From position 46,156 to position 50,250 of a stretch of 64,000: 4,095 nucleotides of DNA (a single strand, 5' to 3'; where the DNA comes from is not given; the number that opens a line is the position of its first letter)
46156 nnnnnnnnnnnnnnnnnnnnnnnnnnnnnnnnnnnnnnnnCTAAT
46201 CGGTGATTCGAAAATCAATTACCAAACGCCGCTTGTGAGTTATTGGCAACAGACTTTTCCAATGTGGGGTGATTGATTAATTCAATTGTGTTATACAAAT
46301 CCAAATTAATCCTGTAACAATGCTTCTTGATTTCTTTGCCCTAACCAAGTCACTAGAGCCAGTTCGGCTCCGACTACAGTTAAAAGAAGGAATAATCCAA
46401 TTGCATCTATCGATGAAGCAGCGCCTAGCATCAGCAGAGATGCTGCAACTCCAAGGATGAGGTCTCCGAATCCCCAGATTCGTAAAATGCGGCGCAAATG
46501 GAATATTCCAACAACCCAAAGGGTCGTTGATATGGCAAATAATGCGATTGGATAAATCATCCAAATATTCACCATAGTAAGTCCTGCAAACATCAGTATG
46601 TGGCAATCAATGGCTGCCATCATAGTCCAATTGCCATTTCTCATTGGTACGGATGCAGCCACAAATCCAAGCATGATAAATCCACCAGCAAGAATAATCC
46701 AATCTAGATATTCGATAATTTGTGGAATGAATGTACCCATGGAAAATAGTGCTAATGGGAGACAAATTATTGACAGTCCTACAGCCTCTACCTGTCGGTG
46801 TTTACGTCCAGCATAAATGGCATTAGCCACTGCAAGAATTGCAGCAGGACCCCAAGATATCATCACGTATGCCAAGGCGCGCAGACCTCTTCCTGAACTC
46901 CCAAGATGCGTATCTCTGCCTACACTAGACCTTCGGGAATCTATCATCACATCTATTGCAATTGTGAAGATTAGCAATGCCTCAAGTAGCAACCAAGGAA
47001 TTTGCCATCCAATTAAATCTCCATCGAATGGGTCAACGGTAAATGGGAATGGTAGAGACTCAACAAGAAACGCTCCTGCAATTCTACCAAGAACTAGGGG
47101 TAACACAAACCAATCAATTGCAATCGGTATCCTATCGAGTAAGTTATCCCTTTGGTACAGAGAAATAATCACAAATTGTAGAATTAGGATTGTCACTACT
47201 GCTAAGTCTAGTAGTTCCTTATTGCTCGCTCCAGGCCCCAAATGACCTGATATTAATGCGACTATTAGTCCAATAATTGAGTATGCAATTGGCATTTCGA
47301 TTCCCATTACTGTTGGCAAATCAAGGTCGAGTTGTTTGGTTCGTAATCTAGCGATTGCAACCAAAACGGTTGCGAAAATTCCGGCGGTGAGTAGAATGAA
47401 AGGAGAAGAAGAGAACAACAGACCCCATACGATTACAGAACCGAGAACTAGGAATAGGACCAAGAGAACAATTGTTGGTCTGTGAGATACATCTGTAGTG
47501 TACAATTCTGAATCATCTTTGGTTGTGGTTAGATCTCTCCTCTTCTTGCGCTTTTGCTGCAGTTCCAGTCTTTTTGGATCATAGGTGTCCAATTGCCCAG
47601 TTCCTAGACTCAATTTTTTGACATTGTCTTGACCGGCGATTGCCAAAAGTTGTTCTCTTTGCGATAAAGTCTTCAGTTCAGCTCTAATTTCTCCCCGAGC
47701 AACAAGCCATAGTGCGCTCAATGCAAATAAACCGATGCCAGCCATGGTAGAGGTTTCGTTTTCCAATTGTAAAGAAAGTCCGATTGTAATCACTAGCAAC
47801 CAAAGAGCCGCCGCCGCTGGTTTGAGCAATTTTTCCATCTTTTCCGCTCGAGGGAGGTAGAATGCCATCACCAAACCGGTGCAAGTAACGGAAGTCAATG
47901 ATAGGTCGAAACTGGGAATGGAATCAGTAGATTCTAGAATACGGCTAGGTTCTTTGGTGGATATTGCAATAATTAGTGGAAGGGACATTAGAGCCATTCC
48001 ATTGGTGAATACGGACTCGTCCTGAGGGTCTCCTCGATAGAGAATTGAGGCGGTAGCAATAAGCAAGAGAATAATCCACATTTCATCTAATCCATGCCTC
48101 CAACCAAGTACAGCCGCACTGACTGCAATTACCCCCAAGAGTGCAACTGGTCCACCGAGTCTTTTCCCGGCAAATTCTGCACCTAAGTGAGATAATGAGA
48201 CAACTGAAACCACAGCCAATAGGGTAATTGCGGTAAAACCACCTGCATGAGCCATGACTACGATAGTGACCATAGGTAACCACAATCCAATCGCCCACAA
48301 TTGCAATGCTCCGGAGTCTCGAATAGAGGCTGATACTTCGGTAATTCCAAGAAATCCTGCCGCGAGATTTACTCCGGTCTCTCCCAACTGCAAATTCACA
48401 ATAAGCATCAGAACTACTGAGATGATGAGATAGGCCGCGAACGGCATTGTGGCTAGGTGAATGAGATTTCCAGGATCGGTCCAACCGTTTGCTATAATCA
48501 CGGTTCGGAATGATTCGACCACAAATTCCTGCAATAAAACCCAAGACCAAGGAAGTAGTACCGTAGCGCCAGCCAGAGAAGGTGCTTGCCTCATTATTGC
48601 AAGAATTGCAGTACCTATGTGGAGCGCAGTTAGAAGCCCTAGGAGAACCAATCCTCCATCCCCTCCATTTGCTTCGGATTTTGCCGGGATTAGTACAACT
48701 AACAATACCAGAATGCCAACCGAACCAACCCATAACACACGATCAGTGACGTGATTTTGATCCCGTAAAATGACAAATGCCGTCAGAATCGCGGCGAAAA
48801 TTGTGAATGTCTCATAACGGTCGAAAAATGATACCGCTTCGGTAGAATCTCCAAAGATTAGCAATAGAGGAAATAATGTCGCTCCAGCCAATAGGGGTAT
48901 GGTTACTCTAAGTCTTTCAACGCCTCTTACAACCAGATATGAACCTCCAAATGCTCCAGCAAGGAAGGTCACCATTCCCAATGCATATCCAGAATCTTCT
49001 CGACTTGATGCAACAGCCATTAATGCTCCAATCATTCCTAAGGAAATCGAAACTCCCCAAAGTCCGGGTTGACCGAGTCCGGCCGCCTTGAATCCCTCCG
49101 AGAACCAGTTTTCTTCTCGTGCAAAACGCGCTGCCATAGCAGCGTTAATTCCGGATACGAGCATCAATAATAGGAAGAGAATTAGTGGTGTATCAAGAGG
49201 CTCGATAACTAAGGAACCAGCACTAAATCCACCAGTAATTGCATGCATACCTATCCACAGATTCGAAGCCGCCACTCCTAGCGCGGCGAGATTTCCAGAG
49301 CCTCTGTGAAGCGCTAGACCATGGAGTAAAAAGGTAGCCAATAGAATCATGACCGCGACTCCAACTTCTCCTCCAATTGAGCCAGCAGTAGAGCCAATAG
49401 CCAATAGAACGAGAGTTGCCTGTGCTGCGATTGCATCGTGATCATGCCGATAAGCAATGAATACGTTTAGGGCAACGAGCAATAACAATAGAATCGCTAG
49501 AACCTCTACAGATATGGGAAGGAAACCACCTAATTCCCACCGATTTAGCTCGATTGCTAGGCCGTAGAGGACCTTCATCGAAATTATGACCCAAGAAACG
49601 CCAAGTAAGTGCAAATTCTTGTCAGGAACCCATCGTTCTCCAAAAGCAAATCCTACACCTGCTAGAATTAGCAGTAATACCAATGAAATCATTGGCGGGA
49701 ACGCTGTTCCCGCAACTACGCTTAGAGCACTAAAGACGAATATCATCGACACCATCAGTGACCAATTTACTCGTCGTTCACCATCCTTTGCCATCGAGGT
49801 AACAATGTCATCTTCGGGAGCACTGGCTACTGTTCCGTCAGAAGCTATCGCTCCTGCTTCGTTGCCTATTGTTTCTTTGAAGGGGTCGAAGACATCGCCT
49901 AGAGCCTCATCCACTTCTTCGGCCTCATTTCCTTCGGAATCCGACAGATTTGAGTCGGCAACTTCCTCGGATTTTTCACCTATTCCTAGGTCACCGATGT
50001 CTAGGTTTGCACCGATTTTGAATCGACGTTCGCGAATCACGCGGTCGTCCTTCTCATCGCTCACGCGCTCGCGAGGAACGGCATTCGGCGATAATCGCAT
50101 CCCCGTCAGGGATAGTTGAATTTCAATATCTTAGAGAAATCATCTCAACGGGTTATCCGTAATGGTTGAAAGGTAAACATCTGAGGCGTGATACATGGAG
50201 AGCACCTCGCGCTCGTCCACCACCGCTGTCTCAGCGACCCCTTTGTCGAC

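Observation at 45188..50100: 1264-aa polytopic membrane protein of unknown family, followed by a membrane-anchored FKBP isomerase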

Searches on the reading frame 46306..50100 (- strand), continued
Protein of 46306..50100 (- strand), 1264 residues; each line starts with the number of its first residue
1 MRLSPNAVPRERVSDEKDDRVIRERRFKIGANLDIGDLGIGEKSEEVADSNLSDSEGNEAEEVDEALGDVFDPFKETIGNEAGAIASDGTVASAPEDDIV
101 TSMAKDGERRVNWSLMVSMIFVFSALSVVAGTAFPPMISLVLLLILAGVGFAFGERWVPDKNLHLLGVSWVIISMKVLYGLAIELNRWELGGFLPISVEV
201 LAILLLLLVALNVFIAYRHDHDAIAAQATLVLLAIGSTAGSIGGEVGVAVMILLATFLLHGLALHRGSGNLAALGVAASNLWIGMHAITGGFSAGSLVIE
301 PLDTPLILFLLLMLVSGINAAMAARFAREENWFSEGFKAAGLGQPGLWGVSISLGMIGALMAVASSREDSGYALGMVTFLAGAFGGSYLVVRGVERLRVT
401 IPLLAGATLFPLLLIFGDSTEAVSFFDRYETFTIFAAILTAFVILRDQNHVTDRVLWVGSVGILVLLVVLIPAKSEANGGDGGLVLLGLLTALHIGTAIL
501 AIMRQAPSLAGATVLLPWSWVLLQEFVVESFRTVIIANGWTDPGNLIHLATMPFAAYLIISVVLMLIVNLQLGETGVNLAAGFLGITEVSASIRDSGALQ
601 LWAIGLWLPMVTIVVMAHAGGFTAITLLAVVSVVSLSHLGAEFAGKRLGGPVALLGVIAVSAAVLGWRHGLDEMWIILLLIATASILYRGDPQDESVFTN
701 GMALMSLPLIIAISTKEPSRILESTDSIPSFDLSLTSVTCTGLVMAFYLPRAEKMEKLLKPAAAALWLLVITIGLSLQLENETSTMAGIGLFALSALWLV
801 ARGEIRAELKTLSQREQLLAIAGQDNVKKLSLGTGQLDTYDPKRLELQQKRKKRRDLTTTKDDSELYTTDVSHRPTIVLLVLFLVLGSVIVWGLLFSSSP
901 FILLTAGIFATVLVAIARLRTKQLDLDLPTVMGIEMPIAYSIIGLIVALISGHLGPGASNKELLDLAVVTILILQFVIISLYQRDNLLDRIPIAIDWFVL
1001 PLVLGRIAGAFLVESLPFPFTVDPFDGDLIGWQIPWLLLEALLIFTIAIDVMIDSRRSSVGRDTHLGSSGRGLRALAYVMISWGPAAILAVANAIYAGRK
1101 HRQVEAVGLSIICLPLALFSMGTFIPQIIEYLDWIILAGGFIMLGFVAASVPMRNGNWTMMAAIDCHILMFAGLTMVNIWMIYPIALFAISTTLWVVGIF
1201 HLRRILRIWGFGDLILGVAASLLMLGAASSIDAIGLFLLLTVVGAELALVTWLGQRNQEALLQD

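Call 63: find_homologous_proteins(query=P0326, max_evalue=0.001)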
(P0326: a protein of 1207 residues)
Query P0326 (1207 aa): 5 proteins with E <= 0.001 among 8000 candidates.
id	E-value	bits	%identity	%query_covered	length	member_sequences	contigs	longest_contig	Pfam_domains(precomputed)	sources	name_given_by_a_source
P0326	0.0e+0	2570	100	100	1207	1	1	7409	-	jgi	-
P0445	3.6e-12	63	25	27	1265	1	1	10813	-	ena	-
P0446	1.1e-11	62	26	27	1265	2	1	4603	-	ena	-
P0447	1.3e-11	62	25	27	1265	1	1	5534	-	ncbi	-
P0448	1.5e-8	51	28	19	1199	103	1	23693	-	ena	-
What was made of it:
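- The most distant member, P0326, has no further relatives (call 63).
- Tried and rejected: Bridging through the most distant member, P0326: only 4 weak hits back to the family (call 63).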

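Call 65: find_encoding_contigs(protein=P0242, flank=7000, max_places=1)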
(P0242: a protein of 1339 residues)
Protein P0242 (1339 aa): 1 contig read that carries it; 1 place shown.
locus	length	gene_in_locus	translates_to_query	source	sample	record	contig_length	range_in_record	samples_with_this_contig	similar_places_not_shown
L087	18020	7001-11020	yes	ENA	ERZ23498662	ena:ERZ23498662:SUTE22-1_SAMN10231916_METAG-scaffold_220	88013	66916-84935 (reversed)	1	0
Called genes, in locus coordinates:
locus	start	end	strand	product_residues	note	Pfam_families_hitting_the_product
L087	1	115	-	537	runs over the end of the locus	-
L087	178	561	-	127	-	PF04134:DCC1-like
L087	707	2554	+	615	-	PF02129:Peptidase_S15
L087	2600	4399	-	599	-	PF02878:PGM_PMM_I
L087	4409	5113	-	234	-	PF00132:Hexapep (faint), PF25084:LbH_EIF2B (faint), PF25087:GMPPB_C, PF24894:Hexapep_GlmU (faint)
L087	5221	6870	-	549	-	PF01293:PEPCK_ATP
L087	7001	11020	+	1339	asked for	-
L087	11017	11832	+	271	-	PF01694:Rhomboid (weak)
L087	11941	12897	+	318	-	-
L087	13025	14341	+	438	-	-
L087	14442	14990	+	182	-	PF00416:Ribosomal_S13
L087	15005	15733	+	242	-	PF01479:S4 (weak)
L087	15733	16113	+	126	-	PF00411:Ribosomal_S11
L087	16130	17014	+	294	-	PF01193:RNA_pol_L, PF01000:RNA_pol_A_bac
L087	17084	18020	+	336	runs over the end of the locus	PF00288:GHMP_kinases_N (weak)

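Call 66: find_encoding_contigs(protein=P0249, flank=7000, max_places=1)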
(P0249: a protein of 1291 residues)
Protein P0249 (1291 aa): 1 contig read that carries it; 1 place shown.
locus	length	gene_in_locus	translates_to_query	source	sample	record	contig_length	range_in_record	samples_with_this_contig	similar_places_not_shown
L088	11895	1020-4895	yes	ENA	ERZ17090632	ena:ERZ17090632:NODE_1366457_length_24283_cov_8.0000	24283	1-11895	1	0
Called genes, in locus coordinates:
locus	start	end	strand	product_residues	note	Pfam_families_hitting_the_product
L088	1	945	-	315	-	?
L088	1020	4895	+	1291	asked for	-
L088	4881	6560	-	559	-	PF02878:PGM_PMM_I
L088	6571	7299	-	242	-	PF25084:LbH_EIF2B (faint), PF00132:Hexapep (faint), PF25087:GMPPB_C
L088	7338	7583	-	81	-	-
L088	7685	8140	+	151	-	-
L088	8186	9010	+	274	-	PF10509:GalKase_gal_bdg, PF00288:GHMP_kinases_N, PF08544:GHMP_kinases_C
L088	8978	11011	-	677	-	PF00232:Glyco_hydro_1, PF00483:NTP_transferase, PF12804:NTP_transf_3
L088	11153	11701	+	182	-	PF00230:MIP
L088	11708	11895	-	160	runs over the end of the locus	PF10107:Endonuc_Holl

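Call 67: find_encoding_contigs(protein=P0256, flank=7000, max_places=1)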
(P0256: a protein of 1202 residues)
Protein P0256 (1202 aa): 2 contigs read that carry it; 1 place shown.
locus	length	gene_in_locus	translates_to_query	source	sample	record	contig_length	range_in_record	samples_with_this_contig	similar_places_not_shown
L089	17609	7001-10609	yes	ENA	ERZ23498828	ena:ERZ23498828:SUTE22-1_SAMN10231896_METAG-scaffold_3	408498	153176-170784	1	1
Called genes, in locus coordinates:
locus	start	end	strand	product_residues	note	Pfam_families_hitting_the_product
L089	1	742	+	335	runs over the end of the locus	-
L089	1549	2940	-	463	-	PF00206:Lyase_1, PF10415:FumaraseC_C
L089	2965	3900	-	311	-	PF01112:Asparaginase_2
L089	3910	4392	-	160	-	PF00160:Pro_isomerase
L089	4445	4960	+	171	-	PF00255:GSHPx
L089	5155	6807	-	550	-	PF01293:PEPCK_ATP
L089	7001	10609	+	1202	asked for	-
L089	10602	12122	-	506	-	PF02878:PGM_PMM_I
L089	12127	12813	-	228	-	PF25084:LbH_EIF2B (faint), PF00132:Hexapep (faint), PF25087:GMPPB_C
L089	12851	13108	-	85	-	-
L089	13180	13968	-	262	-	-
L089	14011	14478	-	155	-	PF00571:CBS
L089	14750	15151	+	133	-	-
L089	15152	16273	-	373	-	PF04123:DUF373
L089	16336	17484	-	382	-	PF04104:DNA_primase_lrg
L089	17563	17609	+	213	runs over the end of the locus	-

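Call 68: find_encoding_contigs(protein=P0260, flank=7000, max_places=1)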
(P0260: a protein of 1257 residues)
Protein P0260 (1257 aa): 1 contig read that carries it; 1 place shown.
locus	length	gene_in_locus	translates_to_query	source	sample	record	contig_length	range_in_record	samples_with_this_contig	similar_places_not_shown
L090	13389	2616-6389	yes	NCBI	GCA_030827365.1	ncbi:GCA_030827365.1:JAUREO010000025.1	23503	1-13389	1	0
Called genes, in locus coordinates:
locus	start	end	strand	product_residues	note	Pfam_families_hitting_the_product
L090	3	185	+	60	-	?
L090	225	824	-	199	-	-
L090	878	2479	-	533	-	PF01293:PEPCK_ATP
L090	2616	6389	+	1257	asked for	-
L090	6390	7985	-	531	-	PF02878:PGM_PMM_I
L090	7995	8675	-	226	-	PF25084:LbH_EIF2B (faint), PF00132:Hexapep, PF25087:GMPPB_C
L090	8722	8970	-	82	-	-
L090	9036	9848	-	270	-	-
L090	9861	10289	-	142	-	-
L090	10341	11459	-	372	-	PF04123:DUF373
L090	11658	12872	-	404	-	PF26466:DNA_primase_lrg_N, PF04104:DNA_primase_lrg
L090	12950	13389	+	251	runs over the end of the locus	-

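Call 73: fold_search(model_id=the predicted structure, library=viral)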
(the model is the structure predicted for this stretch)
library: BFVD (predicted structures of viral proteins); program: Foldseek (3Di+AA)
matches with E <= 10: 153; with E <= 0.001: 0
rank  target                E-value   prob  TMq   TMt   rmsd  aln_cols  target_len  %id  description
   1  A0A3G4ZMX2            4.1e-02  0.33  0.09  0.11  28.6       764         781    8  RING-type domain-containing protein [Terrestrivirus sp.]
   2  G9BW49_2              2.1e-01  0.21  0.08  0.10  61.4       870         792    9  (no name in the UniProt tables at hand)
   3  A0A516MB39            2.6e-01  0.14  0.10  0.09  31.4      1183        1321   12  (no name in the UniProt tables at hand)
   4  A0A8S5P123            2.6e-01  0.12  0.09  0.08  41.0      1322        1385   10  Tape measure domain protein [Myoviridae sp. ctrCp2]
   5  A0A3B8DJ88            3.4e-01  0.12  0.11  0.11  33.3      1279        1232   11  Tape measure protein [Proteus phage Stubb]
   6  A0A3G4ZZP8            3.5e-01  0.23  0.08  0.14  24.6       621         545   12  Uncharacterized protein [Harvfovirus sp.]
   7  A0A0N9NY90            3.6e-01  0.07  0.06  0.06  84.5      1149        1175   11  (no name in the UniProt tables at hand)
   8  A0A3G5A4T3            3.7e-01  0.21  0.09  0.13  28.8       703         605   10  RING-type domain-containing protein [Harvfovirus sp.]
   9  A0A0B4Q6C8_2          4.8e-01  0.07  0.07  0.07  54.3      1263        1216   11  Large tegument protein [Equid gammaherpesvirus 5]
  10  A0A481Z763            4.8e-01  0.06  0.07  0.06  43.7      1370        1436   10  Uncharacterized protein [Pithovirus LCPAC202]
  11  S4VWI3                5.1e-01  0.18  0.11  0.11  27.4       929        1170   12  Dihydrofolate reductase incomplete domain containing protein [Pandoravirus salinus]
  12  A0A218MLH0            6.1e-01  0.06  0.07  0.07  48.5      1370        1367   10  Putative pore-forming tail tip protein [uncultured virus]
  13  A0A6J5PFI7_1          6.8e-01  0.10  0.11  0.11  33.5      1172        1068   12  Large polyvalent protein associated domain-containing protein [uncultured Caudovirales phage]
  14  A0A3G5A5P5            8.4e-01  0.15  0.10  0.15  27.2       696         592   10  Sel1 domain protein repeat-containing protein [Hyperionvirus sp.]
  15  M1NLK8                9.3e-01  0.30  0.08  0.19  22.6       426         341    8  Repeat protein [Moumouvirus goulette]
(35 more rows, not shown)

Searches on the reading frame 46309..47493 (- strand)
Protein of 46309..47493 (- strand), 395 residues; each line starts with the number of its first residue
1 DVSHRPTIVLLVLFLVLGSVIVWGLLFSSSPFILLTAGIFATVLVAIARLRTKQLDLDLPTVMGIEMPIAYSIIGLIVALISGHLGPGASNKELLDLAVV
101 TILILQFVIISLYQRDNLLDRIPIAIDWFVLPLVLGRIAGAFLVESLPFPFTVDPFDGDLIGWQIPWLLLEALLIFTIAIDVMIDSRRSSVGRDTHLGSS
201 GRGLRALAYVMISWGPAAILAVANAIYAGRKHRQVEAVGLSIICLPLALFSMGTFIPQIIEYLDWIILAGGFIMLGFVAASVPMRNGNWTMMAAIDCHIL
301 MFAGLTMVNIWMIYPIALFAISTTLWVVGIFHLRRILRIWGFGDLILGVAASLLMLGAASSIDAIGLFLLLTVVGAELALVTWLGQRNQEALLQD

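Call 70: search_protein_families(library=pfam, proteins=[window:46309-47493:-], max_evalue=10)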
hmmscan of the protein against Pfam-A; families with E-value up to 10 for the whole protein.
window:46309-47493:- (395 aa): 0 families

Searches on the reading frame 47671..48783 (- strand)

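Call 70: search_protein_families(library=pfam, proteins=[window:47671-48783:-], max_evalue=10)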
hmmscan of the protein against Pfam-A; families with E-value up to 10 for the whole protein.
window:47671-48783:- (371 aa): 1 family
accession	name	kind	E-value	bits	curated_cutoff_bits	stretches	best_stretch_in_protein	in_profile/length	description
PF13261.11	DUF4052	-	0.05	13.9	25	1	235-276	156-197/217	Protein of unknown function (DUF4052)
